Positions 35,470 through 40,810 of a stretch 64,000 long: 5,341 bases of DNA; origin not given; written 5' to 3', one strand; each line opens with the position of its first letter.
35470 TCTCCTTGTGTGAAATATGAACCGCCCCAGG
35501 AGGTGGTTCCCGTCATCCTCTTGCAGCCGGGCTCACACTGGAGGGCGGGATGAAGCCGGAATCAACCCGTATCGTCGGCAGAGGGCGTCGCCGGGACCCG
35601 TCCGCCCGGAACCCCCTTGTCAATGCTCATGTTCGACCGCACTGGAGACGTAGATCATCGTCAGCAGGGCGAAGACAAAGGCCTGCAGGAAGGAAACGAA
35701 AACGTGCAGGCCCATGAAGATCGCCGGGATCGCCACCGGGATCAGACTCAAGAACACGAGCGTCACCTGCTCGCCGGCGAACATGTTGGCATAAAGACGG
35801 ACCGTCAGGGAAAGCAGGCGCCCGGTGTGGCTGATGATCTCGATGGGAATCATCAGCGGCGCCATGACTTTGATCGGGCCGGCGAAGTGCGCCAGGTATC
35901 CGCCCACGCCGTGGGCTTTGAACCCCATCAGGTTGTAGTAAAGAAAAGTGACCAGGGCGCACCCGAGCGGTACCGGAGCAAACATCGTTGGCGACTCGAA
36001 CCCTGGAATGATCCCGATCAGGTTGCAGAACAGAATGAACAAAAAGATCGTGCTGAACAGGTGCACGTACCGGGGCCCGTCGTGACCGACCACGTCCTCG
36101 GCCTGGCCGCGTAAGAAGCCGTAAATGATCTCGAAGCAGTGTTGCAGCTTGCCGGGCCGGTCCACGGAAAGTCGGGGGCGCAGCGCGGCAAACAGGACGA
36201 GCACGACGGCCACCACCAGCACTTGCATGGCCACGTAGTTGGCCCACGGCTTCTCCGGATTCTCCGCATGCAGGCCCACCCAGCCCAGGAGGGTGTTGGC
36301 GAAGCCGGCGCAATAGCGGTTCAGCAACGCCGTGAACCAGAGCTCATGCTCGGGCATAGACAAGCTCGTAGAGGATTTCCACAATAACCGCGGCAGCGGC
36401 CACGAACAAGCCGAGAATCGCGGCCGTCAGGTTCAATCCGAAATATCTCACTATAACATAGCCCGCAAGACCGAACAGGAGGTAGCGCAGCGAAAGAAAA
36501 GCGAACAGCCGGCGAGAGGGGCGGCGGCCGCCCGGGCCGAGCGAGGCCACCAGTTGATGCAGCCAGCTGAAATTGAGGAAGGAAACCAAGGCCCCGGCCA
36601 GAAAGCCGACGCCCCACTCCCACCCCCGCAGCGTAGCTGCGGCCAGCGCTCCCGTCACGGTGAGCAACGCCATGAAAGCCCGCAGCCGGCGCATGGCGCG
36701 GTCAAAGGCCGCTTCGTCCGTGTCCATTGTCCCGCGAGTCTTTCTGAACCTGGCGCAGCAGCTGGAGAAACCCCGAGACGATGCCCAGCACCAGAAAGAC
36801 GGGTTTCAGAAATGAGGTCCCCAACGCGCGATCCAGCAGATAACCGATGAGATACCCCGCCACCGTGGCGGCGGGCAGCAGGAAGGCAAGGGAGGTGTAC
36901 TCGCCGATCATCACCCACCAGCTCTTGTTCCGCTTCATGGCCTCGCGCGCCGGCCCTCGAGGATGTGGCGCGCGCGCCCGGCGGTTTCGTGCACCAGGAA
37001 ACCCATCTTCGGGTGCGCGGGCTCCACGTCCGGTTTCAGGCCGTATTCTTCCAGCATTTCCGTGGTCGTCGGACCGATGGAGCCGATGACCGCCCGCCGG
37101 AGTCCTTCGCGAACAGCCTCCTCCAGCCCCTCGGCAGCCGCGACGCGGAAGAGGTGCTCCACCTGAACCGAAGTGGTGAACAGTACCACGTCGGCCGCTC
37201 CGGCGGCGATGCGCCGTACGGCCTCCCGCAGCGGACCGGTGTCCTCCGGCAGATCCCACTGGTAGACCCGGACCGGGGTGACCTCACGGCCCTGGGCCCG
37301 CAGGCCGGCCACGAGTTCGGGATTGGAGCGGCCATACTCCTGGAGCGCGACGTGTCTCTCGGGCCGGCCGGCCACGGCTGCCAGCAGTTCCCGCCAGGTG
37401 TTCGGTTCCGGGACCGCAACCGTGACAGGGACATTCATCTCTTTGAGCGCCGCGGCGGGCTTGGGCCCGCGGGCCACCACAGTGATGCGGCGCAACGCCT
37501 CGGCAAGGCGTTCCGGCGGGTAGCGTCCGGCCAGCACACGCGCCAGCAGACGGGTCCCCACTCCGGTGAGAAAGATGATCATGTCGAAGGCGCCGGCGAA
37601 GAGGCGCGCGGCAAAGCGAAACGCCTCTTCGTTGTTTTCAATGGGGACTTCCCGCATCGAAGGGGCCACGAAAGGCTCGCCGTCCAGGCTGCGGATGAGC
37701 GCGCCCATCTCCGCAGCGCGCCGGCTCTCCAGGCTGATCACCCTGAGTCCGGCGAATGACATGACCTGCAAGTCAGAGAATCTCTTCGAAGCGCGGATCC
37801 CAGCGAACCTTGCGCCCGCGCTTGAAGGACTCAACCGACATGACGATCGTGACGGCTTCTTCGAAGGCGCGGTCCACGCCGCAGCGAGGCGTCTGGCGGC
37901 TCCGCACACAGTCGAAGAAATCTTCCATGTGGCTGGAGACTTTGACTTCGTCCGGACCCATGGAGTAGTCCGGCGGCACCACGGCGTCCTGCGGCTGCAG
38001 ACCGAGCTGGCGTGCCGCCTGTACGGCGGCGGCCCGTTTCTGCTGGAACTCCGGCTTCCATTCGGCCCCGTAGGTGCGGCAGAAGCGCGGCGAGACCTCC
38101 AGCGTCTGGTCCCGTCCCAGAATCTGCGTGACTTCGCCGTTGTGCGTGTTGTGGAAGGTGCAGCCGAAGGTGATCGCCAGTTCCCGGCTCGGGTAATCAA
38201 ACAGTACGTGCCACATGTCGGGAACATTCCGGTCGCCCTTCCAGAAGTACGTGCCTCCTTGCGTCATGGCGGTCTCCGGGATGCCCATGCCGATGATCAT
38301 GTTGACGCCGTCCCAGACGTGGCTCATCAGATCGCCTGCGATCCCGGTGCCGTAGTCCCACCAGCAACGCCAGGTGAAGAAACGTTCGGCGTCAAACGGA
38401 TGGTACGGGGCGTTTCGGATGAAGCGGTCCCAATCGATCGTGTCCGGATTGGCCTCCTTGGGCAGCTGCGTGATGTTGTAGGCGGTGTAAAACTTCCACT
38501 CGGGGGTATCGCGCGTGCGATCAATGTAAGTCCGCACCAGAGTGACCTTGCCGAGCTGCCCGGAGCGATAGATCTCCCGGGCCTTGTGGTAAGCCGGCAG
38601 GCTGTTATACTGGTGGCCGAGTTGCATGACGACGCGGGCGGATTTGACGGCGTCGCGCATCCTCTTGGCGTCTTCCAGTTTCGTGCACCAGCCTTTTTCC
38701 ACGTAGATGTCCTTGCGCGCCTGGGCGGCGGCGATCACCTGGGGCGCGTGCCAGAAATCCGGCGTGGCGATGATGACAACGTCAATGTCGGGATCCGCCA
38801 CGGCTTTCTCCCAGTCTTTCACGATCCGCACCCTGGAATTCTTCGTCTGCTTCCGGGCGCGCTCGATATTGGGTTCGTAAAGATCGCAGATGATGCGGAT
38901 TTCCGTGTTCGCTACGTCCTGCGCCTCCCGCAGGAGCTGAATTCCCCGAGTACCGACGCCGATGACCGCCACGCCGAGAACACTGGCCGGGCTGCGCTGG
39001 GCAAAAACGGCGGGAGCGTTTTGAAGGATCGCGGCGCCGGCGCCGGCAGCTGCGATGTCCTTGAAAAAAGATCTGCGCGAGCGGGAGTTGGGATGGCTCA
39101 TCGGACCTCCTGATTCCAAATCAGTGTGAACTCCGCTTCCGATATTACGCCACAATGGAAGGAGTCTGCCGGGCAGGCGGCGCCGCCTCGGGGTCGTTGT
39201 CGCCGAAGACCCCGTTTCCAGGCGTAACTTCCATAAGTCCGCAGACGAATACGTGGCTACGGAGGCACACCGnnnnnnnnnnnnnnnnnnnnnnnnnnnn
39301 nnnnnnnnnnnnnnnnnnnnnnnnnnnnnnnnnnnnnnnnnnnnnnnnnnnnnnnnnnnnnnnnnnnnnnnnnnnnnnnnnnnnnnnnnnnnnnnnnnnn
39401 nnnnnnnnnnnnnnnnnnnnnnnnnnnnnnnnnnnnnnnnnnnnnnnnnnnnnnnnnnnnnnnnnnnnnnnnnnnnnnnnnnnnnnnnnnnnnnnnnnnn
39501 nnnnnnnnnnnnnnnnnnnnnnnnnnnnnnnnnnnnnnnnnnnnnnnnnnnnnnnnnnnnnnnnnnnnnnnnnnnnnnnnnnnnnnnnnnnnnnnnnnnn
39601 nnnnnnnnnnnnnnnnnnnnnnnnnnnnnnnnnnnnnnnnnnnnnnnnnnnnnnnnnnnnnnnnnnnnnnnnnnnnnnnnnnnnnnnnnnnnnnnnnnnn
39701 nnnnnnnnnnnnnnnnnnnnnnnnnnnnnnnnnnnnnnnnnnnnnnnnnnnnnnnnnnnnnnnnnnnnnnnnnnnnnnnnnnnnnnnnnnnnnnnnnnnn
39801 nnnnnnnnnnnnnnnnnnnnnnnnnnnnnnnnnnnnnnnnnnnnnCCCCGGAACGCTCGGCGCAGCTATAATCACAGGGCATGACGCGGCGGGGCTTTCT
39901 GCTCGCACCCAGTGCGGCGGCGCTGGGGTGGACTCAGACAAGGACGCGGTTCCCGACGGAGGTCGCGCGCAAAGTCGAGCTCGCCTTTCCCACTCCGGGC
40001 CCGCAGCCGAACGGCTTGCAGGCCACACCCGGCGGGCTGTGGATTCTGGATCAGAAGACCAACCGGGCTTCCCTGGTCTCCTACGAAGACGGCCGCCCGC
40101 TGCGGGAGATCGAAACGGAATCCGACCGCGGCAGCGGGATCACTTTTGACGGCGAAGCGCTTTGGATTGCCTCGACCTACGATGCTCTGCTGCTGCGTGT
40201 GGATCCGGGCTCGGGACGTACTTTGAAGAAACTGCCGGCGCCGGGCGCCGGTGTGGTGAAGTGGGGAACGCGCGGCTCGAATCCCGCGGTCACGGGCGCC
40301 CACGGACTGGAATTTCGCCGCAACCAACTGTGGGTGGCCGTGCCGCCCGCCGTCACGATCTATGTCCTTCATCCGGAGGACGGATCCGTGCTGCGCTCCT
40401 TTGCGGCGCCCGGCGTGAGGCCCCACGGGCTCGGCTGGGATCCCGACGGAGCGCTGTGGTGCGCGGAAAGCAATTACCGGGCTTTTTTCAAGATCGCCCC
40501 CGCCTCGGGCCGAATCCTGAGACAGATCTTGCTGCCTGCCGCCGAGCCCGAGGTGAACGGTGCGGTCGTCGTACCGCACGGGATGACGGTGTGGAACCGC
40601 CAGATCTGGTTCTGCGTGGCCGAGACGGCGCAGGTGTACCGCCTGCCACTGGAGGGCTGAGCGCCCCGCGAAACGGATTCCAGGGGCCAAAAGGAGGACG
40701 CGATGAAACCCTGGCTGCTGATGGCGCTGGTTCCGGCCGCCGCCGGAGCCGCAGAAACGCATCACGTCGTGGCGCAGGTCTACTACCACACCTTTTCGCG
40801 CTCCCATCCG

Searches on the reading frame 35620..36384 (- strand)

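Call 26: search_protein_families(library=pfam, proteins=[window:35620-36384:-], max_evalue=0.00001)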
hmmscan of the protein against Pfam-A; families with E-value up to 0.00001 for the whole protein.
window:35620-36384:- (254 aa): 1 family
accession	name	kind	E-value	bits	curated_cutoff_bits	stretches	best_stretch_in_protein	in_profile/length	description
PF00119.25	ATP-synt_A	-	3.2e-51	174.7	33.9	1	52-247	2-217/217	ATP synthase A chain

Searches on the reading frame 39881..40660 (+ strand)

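Call 81: search_protein_families(library=pfam, proteins=[window:39881-40660:+], max_evalue=0.0001)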
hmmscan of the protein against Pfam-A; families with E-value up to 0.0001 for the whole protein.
window:39881-40660:+ (259 aa): 1 family
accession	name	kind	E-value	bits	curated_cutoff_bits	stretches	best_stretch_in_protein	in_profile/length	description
PF24684.1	Vgb_lyase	-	3.7e-06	26.4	50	0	173-212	89-129/290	Virginiamycin B lyase family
